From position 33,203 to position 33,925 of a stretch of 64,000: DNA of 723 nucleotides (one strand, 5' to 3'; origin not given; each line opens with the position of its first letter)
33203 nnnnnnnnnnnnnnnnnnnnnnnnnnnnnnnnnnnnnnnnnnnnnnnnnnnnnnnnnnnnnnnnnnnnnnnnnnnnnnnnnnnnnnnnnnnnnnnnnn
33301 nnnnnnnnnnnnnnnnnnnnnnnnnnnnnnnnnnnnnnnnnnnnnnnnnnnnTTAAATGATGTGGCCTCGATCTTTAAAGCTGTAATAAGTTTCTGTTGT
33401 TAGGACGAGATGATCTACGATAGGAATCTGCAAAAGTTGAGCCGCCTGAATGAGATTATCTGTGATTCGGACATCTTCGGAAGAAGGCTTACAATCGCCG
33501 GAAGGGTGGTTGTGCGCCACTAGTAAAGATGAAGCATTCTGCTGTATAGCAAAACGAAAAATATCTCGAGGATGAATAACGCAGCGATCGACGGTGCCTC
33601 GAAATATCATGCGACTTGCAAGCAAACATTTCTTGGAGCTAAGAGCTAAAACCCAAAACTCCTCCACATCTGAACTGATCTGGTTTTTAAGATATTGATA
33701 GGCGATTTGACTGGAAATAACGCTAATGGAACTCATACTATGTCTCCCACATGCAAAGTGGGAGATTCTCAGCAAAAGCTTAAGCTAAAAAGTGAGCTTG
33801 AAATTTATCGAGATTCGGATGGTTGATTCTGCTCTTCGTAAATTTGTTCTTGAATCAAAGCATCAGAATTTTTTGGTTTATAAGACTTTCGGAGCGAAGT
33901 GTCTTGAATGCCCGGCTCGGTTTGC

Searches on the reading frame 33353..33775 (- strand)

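Call 60: search_protein_families(library=pfam, proteins=[window:33353-33775:-], max_evalue=0.001)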
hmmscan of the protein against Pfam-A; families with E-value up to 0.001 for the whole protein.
window:33353-33775:- (140 aa): 1 family
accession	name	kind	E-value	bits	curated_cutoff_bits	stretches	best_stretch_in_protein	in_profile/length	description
PF04002.20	RadC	-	1.9e-39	134.7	22.1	1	21-137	3-120/121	RadC-like JAB domain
